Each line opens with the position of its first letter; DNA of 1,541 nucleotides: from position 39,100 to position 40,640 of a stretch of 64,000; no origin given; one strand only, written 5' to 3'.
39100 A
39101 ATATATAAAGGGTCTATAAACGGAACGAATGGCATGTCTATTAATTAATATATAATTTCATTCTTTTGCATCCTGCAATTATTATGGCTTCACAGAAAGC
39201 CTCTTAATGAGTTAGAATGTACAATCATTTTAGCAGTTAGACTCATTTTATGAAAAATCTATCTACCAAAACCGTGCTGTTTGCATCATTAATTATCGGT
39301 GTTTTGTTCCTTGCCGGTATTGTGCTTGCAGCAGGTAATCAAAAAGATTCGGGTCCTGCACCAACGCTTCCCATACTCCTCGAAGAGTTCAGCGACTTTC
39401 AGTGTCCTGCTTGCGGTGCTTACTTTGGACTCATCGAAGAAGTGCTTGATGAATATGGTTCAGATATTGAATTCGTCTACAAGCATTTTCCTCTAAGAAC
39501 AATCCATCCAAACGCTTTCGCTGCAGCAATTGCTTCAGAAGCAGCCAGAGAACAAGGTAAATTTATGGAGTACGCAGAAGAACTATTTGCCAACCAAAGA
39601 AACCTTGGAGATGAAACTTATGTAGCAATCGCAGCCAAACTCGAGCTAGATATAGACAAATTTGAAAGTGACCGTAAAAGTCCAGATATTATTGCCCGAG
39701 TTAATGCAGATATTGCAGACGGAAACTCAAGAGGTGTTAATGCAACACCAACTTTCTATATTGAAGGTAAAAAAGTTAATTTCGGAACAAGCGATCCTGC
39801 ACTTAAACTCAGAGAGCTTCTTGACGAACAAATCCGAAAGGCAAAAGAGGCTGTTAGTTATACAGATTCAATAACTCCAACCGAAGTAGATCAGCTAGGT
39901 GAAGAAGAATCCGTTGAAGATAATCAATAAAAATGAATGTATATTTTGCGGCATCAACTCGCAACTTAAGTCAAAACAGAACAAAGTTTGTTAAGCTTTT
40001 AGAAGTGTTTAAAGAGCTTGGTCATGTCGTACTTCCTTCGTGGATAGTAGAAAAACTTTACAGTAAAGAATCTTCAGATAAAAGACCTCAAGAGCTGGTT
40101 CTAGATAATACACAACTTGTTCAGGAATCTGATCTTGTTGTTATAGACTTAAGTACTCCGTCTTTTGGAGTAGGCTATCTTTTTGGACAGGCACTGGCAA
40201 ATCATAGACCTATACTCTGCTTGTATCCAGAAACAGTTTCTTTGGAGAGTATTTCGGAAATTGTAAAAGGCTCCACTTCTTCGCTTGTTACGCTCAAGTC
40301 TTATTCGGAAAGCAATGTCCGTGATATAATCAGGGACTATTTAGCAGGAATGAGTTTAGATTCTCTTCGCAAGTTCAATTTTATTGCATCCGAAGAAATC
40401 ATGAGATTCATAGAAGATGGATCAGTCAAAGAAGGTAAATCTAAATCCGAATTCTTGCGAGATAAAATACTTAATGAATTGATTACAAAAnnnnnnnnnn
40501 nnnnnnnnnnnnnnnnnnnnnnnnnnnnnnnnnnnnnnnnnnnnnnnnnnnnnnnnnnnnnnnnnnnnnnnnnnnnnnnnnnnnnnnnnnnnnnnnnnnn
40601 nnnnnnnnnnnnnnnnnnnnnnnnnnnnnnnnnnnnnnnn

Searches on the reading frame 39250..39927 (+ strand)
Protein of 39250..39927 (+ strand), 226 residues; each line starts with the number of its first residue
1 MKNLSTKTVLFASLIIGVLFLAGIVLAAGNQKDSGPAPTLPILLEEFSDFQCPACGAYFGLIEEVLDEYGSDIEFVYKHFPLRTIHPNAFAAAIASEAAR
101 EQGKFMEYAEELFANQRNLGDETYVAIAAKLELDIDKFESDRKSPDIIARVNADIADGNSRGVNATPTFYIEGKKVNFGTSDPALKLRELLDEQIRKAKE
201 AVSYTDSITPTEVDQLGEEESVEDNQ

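Call 8: search_protein_families(library=pfam, proteins=[window:39250-39927:+], max_evalue=0.01)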
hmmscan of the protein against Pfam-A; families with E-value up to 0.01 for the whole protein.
window:39250-39927:+ (226 aa): 4 families
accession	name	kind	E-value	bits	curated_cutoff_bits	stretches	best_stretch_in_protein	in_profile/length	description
PF13462.12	Thioredoxin_4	-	2.8e-19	70.3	23.2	1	44-177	17-151/165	Thioredoxin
PF01323.26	DSBA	-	1.5e-17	64.5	25.6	1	44-183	2-183/191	DSBA-like thioredoxin domain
PF13743.12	Thioredoxin_5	-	2.6e-06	27.8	27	1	86-171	71-163/186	Thioredoxin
PF13192.12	Thioredoxin_3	-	0.0024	18.3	24.8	0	153-190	37-74/76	Thioredoxin domain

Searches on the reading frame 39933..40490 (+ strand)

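Call 8: search_protein_families(library=pfam, proteins=[window:39933-40490:+], max_evalue=0.01)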
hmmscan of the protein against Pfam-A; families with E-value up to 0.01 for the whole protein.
window:39933-40490:+ (186 aa): 1 family
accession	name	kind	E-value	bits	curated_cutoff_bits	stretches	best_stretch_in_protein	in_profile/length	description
PF05014.21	Nuc_deoxyrib_tr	-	1.9e-06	28.4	28.8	1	3-104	1-103/117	Nucleoside 2-deoxyribosyltransferase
